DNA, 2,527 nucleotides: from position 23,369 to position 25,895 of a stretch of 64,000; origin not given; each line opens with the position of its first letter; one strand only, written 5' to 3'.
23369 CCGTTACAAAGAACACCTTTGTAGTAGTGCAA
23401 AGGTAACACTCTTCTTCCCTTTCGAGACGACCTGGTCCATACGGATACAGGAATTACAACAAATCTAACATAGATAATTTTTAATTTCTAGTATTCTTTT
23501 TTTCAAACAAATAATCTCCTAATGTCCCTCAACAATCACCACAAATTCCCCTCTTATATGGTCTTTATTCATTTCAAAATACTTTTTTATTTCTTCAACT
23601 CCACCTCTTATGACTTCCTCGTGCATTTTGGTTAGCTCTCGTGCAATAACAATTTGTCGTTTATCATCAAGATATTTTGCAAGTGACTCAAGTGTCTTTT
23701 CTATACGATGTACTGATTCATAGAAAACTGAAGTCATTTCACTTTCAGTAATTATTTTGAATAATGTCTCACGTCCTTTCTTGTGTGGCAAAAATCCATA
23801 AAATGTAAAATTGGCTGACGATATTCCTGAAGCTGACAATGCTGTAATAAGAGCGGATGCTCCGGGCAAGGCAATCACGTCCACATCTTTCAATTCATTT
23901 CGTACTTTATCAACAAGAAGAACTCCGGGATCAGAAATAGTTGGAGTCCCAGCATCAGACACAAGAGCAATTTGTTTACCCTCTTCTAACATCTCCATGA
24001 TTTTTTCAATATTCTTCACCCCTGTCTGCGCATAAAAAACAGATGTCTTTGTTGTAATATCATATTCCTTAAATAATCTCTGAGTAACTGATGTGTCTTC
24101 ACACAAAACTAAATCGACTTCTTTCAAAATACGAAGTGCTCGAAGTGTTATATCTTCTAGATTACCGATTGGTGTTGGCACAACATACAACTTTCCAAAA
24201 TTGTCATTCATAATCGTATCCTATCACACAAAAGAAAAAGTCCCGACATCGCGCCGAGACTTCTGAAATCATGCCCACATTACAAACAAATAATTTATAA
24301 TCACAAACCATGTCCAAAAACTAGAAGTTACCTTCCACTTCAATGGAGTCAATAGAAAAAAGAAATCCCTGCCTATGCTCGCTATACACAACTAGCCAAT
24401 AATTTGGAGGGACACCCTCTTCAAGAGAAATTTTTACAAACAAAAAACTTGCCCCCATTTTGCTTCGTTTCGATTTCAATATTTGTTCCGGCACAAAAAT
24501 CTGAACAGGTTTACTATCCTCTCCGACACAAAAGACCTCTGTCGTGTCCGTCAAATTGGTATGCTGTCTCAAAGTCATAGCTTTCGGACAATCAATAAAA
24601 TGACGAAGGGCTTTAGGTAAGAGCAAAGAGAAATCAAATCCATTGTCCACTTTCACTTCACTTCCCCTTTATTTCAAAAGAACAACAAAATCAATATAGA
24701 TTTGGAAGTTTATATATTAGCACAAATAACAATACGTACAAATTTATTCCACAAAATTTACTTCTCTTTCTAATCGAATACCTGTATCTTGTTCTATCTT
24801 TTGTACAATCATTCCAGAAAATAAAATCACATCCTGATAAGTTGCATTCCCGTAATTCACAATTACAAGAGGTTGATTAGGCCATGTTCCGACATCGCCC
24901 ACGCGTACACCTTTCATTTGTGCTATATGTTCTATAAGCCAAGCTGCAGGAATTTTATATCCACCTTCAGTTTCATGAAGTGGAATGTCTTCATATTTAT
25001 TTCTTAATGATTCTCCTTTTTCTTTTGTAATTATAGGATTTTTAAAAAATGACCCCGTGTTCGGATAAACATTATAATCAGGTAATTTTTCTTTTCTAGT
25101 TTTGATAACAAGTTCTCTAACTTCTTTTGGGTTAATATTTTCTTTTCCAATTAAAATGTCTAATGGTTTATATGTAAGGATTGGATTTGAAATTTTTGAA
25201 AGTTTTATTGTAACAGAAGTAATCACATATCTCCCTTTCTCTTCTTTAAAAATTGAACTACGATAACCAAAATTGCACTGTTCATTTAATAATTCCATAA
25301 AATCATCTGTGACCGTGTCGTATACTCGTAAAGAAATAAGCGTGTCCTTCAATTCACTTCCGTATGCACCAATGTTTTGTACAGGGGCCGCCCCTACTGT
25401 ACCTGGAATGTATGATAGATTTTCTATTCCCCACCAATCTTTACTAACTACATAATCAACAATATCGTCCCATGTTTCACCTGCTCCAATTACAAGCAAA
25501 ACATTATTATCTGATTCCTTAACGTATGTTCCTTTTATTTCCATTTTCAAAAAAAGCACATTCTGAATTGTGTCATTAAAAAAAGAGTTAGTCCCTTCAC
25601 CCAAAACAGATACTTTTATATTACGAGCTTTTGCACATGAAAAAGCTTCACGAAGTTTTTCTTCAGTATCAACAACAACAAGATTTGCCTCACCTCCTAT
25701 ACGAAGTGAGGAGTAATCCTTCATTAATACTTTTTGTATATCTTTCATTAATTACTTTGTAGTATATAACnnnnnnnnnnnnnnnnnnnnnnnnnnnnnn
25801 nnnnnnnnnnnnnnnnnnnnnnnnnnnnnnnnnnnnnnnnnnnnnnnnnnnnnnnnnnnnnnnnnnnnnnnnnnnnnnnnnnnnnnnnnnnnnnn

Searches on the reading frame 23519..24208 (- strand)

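Call 28: search_protein_families(library=pfam, proteins=[window:23519-24208:-], max_evalue=0.00001)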
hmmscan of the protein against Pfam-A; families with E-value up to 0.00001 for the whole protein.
window:23519-24208:- (229 aa): 1 family
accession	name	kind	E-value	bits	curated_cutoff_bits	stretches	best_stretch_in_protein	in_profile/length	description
PF00590.25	TP_methylase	-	7.1e-34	118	27.8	1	6-207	1-211/212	Tetrapyrrole (Corrin/Porphyrin) Methylases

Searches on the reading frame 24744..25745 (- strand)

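Call 28: search_protein_families(library=pfam, proteins=[window:24744-25745:-], max_evalue=0.00001)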
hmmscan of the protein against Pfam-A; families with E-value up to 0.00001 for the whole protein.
window:24744-25745:- (333 aa): 2 families
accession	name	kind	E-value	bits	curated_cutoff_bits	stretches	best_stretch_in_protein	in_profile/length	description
PF01565.28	FAD_binding_4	-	3.4e-22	79.1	26.4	1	22-143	4-130/139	FAD binding domain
PF02873.21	MurB_C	-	1.6e-21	76.8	27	1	209-332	2-99/99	UDP-N-acetylenolpyruvoylglucosamine reductase, C-terminal domain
